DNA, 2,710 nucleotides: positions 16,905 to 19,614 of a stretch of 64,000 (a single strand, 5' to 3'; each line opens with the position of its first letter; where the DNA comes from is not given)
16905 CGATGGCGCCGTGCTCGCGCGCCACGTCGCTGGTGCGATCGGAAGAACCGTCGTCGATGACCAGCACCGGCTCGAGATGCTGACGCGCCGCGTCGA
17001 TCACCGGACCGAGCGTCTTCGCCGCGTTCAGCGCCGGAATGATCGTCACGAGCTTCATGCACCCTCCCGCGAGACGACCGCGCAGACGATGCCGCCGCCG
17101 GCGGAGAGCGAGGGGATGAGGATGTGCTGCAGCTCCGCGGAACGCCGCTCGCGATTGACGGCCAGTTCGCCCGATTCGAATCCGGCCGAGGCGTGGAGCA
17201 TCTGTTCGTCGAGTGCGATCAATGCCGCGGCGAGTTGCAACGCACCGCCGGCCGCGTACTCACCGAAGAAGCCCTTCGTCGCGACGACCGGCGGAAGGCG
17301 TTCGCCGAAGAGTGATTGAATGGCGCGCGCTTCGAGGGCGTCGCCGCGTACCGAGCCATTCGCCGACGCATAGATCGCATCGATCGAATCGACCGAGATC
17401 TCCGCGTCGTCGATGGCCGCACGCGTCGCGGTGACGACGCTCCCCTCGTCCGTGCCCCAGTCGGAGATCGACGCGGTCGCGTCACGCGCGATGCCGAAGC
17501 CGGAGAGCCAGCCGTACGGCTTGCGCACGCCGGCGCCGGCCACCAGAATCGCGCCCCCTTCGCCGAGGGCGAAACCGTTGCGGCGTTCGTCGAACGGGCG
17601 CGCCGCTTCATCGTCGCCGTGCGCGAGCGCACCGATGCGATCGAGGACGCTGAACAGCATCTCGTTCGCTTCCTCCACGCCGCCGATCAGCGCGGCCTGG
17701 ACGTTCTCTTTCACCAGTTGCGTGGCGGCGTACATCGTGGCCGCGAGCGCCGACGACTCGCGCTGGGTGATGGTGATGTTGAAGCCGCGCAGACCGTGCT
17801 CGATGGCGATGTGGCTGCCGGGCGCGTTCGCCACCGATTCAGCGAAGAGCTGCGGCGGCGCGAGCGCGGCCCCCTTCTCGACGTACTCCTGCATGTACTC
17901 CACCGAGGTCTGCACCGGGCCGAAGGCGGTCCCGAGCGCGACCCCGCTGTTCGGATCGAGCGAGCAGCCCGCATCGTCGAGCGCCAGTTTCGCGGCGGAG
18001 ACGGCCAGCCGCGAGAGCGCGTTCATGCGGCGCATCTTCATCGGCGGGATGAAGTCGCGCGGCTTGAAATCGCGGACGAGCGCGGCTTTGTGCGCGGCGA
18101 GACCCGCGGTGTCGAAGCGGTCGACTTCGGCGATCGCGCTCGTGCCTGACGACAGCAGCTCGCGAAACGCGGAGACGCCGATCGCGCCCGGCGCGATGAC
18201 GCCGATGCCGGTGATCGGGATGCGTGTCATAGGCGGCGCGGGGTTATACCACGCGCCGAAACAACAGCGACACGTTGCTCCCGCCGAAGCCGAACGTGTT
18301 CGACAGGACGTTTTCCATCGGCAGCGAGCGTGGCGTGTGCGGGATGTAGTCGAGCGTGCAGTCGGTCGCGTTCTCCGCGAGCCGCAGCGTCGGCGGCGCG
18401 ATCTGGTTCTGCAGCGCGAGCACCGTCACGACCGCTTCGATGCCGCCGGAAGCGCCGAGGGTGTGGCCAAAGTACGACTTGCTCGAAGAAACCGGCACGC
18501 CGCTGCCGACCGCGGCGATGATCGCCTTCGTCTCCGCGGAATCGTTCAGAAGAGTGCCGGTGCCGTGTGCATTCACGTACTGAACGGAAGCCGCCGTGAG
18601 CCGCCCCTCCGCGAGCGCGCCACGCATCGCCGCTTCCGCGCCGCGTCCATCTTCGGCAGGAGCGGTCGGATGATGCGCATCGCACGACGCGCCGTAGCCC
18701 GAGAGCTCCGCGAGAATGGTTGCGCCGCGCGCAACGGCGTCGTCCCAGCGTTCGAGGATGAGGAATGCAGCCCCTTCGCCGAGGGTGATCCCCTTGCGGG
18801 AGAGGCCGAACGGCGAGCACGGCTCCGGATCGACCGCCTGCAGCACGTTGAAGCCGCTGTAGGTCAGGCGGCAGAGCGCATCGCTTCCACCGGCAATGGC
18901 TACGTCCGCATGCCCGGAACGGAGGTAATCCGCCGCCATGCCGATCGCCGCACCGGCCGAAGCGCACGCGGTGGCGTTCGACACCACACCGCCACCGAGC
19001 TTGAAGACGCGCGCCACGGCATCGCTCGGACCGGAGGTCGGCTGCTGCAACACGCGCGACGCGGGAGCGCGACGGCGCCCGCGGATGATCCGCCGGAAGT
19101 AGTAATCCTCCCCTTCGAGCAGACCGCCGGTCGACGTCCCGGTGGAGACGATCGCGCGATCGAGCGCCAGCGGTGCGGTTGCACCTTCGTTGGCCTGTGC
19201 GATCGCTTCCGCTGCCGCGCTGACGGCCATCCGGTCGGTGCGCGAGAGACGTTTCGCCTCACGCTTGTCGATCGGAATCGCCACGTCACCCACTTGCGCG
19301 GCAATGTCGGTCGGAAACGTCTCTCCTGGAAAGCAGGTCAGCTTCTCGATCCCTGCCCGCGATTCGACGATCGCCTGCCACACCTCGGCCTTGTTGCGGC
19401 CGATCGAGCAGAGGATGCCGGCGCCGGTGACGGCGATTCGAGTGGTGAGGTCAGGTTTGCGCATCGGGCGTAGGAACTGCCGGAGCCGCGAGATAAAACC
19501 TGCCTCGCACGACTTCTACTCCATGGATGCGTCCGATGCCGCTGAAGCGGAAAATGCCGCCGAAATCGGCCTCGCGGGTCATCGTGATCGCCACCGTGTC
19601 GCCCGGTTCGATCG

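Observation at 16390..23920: Type-II-PKS/FAS-like operon with Cys-less KS partner, AMP-ligase, flavin-dependent halogenase, GT2 and ExoD: candidate halogenated aryl-polyene/xanthomonadin-like or glycolipid cluster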

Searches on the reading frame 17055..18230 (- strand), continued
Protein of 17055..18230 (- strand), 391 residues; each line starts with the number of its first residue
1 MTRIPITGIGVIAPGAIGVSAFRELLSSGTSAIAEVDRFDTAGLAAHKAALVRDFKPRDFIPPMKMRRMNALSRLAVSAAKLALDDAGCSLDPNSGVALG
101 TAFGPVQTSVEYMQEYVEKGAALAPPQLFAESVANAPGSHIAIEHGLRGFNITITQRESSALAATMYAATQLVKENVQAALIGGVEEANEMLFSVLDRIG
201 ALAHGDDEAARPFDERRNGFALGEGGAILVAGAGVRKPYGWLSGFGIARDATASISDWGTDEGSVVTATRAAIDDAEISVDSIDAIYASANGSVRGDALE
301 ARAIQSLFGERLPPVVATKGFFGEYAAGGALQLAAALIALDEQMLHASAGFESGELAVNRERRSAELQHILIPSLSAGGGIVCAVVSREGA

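Call 62: search_solved_structures(query=L025:6546-7796:+, max_evalue=1e-10, show_alignments=1)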
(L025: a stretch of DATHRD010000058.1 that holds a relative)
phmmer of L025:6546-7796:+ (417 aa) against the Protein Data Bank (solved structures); distinct sequences matched with E-value up to 1e-10: 14.
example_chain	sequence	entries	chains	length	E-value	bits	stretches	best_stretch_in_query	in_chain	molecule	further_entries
8zop_A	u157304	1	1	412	2.9e-64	220.7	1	3-350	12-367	Halogenase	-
3i3l_A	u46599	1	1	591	6.4e-58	199.8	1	4-350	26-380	Alkylhalidase CmlS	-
3e1t_A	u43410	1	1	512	2.5e-56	194.5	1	2-349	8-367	Halogenase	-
3nix_A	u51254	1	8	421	1.1e-51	179.2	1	2-382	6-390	Flavoprotein/dehydrogenase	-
5dbj_E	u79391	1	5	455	1.6e-49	172.1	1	3-377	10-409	FADH2-dependent halogenase PltA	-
5buk_A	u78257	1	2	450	4.7e-49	170.6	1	2-359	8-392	FADH2-dependent halogenase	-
7fco_A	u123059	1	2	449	1.4e-45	159.2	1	3-358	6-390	ChlB4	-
5bul_A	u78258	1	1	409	1.5e-45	159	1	3-318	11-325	flavin-dependent halogenase triple mutant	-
5bva_A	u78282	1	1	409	5.5e-45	157.2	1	3-318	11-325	flavin-dependent halogenase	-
8gu0_A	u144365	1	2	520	6.4e-35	124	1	3-315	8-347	Non-heme halogenase radH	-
7xgb_A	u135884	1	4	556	9.1e-19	70.8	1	91-305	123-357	Tetracycline 7-halogenase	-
7v0b_A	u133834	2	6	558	9.3e-19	70.8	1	91-305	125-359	Tetracycline 7-halogenase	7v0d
6bzt_A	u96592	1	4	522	6.3e-18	68.1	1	2-320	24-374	Halogenase PltM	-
6bza_A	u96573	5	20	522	1e-17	67.4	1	2-320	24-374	Halogenase PltM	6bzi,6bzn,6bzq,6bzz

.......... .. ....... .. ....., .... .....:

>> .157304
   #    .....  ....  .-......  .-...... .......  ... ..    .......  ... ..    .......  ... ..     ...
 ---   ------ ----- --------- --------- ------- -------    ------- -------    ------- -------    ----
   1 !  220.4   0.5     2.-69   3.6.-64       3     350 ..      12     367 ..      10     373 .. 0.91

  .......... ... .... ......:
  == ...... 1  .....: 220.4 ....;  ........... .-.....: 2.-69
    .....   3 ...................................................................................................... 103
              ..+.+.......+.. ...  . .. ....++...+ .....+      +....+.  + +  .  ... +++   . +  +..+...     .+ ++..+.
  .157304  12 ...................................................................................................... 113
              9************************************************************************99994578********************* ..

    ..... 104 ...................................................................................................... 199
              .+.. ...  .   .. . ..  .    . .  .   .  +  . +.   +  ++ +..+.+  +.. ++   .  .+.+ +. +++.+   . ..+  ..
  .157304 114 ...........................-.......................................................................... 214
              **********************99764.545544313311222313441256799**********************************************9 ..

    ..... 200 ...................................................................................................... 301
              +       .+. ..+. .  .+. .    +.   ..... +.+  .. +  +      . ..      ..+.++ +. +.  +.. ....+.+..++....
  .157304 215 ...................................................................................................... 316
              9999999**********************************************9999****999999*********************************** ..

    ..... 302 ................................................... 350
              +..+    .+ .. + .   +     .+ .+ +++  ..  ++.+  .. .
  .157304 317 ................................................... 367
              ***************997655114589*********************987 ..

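Call 63: search_protein_families(library=ncbifam, proteins=[L025:6546-7796:+], max_evalue=0.00001)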
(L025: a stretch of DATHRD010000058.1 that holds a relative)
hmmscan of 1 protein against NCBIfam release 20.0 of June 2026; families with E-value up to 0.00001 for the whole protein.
L025:6546-7796:+ (417 aa): 52 families (the best 25 are shown)
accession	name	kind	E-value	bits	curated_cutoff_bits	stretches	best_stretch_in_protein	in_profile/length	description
NF033113.0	halo_ClmS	equivalog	6.7e-66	223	900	1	3-349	4-358/570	chloramphenicol-biosynthetic FADH2-dependent halogenase CmlS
NF049967.1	QhpG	equivalog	2.5e-43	148.6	240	1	4-351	1-325/423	flavin-dependent monooxygenase QhpG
TIGR02032.1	GG-red-SF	subfamily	8.9e-37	127.4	158.8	1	3-314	2-297/297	geranylgeranyl reductase family protein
NF038171.1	maturase_LodB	equivalog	2.5e-36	125.5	400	1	3-351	1-348/361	lysine-epsilon-oxidase maturase LodB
NF038174.1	maturase_GoxB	equivalog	1.1e-24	87.2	400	1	3-351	2-346/358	glycine oxidase maturase GoxB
TIGR02023.1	BchP-ChlP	subfamily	6.2e-19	68.3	343.3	2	101-345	89-329/388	geranylgeranyl diphosphate reductase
NF041080.1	DGGGPL_reductase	equivalog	8.5e-17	61.1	580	1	3-322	3-319/447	digeranylgeranylglycerophospholipid reductase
NF006593.0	PRK09126.1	equivalog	1.9e-16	59.9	420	1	2-337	5-342/393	5-demethoxyubiquinol-8 5-hydroxylase UbiM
NF045655.1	MkRedMenJ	equivalog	5.1e-16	58.6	700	1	3-182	6-181/406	menaquinone reductase MenJ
NF005313.0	PRK06847.1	subfamily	7.2e-16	58.1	372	1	3-317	6-319/375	hypothetical protein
TIGR01988.1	Ubi-OHases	subfamily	3.5e-15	55.7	224.65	1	3-347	1-349/387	ubiquinone biosynthesis hydroxylase, UbiH/UbiF/VisC/COQ6 family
TIGR01790.1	carotene-cycl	subfamily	3.6e-15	56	209.5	1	83-164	66-143/387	lycopene cyclase family protein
NF004829.0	PRK06183.1-3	subfamily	5.7e-13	48.5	390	1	2-168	9-182/520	bifunctional 3-(3-hydroxy-phenyl)propionate/3-hydroxycinnamic acid hydroxylase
NF007542.0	PRK10157.1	subfamily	3.8e-12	45.6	610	1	2-181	6-183/428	FAD-dependent oxidoreductase FixC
NF041160.1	DGGPL_Thplmales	equivalog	6.7e-12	45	780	0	98-358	95-354/396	digeranylgeranylglycerophospholipid reductase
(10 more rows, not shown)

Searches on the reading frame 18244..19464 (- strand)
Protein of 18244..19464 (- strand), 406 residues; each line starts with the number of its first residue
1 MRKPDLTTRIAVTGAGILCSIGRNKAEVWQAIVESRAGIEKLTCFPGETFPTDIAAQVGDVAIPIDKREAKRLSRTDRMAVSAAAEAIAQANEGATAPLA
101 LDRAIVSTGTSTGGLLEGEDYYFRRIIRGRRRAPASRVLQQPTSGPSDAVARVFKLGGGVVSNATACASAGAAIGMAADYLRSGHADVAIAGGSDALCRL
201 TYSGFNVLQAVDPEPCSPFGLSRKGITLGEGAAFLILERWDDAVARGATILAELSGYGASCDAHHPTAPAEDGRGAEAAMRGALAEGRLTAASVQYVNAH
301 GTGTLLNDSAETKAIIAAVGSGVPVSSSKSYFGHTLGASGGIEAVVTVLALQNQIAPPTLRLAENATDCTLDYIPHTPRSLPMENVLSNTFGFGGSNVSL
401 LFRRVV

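Call 3: search_protein_families(library=pfam, proteins=[window:18244-19464:-], max_evalue=0.01)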
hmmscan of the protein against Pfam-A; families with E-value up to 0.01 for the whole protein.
window:18244-19464:- (406 aa): 3 families
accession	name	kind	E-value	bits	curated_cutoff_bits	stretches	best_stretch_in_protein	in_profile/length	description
PF02801.28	Ketoacyl-synt_C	-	1.1e-31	109.7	20.8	1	251-361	1-117/119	Beta-ketoacyl synthase, C-terminal domain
PF00109.32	ketoacyl-synt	-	2.4e-30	106.4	20.8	1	8-243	2-252/252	Beta-ketoacyl synthase, N-terminal domain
PF00108.29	Thiolase_N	-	0.002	18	26.4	1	165-202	83-120/260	Thiolase, N-terminal domain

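Call 4: search_protein_families(library=ncbifam, proteins=[window:18244-19464:-], max_evalue=0.01)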
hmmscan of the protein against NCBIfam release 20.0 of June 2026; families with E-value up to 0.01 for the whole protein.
window:18244-19464:- (406 aa): 25 families
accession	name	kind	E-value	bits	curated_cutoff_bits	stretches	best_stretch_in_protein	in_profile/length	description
TIGR03150.1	fabF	equivalog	1.9e-105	352.9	493.75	1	9-403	2-407/407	beta-ketoacyl-ACP synthase II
NF005589.0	PRK07314.1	subfamily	6.7e-103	344.6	387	1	8-405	4-412/413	beta-ketoacyl-ACP synthase II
NF006618.0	PRK09185.1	subfamily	1.3e-93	314.2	407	1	8-404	3-392/394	beta-ketoacyl-ACP synthase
NF004970.0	PRK06333.1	subfamily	1.5e-89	300.8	525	1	7-405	3-422/424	beta-ketoacyl-ACP synthase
NF006274.0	PRK08439.1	equivalog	6e-83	278.9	621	1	8-405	2-406/406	beta-ketoacyl-ACP synthase II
NF006587.0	PRK09116.1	equivalog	8.7e-76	255.3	470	1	8-405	2-407/408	beta-ketoacyl-ACP synthase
NF005076.0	PRK06501.1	equivalog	2.3e-70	237.6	629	1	10-402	13-420/425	beta-ketoacyl-ACP synthase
NF006434.0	PRK08722.1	equivalog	4.7e-66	223.3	759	1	8-405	4-414/414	beta-ketoacyl-ACP synthase II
NF058662.1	cispenta_AmcF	equivalog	6.8e-66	222.8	325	1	10-403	2-368/369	cispentacin biosynthesis acyltransferase subunit AmcF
NF004618.0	PRK05952.1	equivalog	5.6e-65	219.7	455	1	9-402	3-380/384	beta-ketoacyl-ACP synthase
NF005916.1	PRK07910.1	equivalog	1.1e-63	215.6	560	1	9-404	13-417/418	KasA/KasB family beta-ketoacyl-ACP synthase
NF005935.0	PRK07967.1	equivalog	3.6e-55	187.5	630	1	9-405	3-404/406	beta-ketoacyl-ACP synthase I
NF005490.0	PRK07103.1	equivalog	8.9e-50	169.9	445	1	8-405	4-413/414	polyketide beta-ketoacyl:acyl carrier protein synthase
NF045894.1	PKS_plus_SDR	equivalog_domain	2.2e-31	108.4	1740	1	65-367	79-381/1515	type I polyketide synthase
NF041183.1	Pks2_ls1_myc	equivalog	2.5e-28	97.6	2400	1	65-364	79-374/2086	sulfolipid-1 biosynthesis phthioceranic/hydroxyphthioceranic acid synthase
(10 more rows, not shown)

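Call 17: search_solved_structures(query=window:18244-19464:-, max_evalue=1e-30)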
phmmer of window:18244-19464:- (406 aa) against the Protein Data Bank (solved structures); distinct sequences matched with E-value up to 1e-30: 72 (the best 60 are shown).
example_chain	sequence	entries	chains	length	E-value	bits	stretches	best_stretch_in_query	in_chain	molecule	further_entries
3o04_A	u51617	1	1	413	1.9e-75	257.5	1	9-405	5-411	beta-keto-acyl carrier protein synthase II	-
5sxo_A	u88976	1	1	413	2e-75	257.5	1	9-405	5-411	3-oxoacyl-[acyl-carrier-protein] synthase 2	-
9s5h_B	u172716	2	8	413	4.7e-75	256.2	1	7-404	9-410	3-oxoacyl-(Acyl-carrier-protein) synthase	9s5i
4ls5_A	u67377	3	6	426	4.4e-74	253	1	8-404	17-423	3-oxoacyl-[acyl-carrier-protein] synthase 2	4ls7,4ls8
4ls6_A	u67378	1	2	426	5.4e-74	252.7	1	8-404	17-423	3-oxoacyl-[acyl-carrier-protein] synthase 2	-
1e5m_A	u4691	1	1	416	9e-74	252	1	8-404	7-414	BETA KETOACYL ACYL CARRIER PROTEIN SYNTHASE II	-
2rjt_A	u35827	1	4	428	4.6e-70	239.8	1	8-404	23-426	Beta-ketoacyl-ACP synthase II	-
1ox0_A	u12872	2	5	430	6.2e-69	236.1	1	8-404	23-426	Beta ketoacyl-acyl carrier protein synthase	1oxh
2alm_A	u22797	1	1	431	9.4e-68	232.2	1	8-404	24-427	3-oxoacyl-(acyl-carrier-protein) synthase II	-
4r8e_A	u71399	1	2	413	3.5e-65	223.7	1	8-405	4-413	3-oxoacyl-[acyl-carrier-protein] synthase 2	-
2gqd_A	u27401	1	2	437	7.6e-65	222.6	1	7-404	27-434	3-oxoacyl-[acyl-carrier-protein] synthase 2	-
1j3n_A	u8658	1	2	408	1.4e-64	221.8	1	9-405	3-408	3-oxoacyl-(acyl-carrier protein) synthase II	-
6okg_A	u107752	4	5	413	1e-63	218.9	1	8-405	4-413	3-oxoacyl-[acyl-carrier-protein] synthase 2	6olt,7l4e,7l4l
2gfw_A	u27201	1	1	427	1.1e-63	218.8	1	8-405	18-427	3-oxoacyl-[acyl-carrier-protein] synthase 2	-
1b3n_A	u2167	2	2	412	1.1e-63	218.8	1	8-405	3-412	PROTEIN (KETOACYL ACYL CARRIER PROTEIN SYNTHASE 2) | BETA-KETOACYL ACP SYNTHASE II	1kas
7f27_A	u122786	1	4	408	8e-53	183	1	9-405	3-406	3-oxoacyl-(Acyl-carrier-protein) synthase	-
6qsp_A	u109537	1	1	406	2.5e-52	181.4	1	10-402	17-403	Beta-ketoacyl synthase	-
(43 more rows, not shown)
